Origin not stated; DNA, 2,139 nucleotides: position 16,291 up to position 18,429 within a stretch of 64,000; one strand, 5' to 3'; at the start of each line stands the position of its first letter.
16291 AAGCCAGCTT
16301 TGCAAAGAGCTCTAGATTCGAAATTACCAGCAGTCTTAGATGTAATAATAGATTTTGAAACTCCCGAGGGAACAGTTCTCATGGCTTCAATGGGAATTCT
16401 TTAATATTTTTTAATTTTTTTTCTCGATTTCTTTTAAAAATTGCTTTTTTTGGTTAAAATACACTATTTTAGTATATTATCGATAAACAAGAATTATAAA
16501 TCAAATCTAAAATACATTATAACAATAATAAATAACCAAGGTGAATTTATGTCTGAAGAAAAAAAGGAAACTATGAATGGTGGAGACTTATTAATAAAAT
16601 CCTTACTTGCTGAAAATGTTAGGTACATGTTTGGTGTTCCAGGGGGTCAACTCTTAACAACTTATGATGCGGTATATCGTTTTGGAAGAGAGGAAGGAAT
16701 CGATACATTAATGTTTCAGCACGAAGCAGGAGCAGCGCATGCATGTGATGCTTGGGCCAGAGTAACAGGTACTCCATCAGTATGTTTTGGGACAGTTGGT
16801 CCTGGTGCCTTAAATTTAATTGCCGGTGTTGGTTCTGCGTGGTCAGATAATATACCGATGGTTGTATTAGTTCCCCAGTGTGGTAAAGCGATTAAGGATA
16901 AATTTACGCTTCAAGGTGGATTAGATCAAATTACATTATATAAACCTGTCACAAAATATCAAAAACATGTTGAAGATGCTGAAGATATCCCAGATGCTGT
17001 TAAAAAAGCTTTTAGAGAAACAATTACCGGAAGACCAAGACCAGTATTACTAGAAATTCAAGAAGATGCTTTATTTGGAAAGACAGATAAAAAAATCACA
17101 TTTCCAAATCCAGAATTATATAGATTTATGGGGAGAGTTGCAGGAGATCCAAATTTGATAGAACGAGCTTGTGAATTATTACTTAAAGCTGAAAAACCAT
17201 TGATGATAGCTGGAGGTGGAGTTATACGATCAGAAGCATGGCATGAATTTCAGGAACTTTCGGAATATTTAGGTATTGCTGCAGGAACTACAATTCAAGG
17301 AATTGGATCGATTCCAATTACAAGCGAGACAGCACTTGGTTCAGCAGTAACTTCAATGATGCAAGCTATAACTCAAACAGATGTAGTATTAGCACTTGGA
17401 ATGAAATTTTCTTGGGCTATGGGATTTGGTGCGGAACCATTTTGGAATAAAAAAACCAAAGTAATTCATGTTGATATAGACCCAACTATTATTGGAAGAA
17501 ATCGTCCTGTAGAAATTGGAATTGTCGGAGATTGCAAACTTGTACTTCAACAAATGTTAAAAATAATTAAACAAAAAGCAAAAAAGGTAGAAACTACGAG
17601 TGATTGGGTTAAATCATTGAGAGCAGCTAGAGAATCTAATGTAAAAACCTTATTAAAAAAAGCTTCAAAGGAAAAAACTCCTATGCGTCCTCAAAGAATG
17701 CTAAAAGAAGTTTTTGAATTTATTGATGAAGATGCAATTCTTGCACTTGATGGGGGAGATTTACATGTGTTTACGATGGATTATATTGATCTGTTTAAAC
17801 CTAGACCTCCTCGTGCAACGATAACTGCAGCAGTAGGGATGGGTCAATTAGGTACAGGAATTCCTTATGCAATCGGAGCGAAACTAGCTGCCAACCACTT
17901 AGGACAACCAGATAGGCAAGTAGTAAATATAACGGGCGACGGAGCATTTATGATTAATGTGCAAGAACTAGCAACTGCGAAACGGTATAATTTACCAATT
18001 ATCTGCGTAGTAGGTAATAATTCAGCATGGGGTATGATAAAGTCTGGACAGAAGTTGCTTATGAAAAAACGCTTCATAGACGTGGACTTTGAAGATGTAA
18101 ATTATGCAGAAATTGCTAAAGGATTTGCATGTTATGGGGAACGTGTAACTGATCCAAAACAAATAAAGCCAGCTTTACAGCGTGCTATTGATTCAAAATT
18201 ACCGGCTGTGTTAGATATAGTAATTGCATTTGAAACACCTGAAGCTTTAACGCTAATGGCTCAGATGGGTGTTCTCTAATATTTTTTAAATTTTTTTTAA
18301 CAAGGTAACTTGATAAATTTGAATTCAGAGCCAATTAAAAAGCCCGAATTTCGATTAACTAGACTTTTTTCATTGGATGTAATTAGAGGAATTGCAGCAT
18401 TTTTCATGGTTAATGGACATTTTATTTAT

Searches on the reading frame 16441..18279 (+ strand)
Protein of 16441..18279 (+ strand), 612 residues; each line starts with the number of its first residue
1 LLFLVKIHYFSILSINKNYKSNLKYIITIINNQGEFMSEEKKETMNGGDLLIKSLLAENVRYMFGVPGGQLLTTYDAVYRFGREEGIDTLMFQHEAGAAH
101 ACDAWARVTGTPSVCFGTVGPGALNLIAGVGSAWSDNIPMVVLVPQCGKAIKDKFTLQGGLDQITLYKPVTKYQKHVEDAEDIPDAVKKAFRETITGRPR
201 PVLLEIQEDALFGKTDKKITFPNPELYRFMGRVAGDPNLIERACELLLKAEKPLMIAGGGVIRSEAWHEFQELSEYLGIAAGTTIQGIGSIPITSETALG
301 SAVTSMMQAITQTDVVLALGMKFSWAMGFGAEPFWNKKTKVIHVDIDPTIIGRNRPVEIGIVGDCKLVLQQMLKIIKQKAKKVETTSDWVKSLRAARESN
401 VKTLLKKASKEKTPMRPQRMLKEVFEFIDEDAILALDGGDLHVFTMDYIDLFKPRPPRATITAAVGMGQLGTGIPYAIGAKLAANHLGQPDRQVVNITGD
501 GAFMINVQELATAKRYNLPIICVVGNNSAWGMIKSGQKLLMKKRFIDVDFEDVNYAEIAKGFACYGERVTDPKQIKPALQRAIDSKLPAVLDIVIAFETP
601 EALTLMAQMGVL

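Call 9: search_protein_families(library=pfam, proteins=[window:16441-18279:+], max_evalue=0.001)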
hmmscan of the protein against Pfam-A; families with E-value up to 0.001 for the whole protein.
window:16441-18279:+ (612 aa): 3 families
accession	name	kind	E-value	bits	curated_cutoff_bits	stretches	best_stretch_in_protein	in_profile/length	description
PF02775.26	TPP_enzyme_C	-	9.4e-41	139.5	21.9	1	446-593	7-151/151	Thiamine pyrophosphate enzyme, C-terminal TPP binding domain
PF00205.28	TPP_enzyme_M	-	8.5e-34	116.6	30.4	1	240-371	1-136/137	Thiamine pyrophosphate enzyme, central domain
PF02776.23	TPP_enzyme_N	-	7.9e-33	113.2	26.8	1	45-165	1-118/119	Thiamine pyrophosphate enzyme, N-terminal TPP binding domain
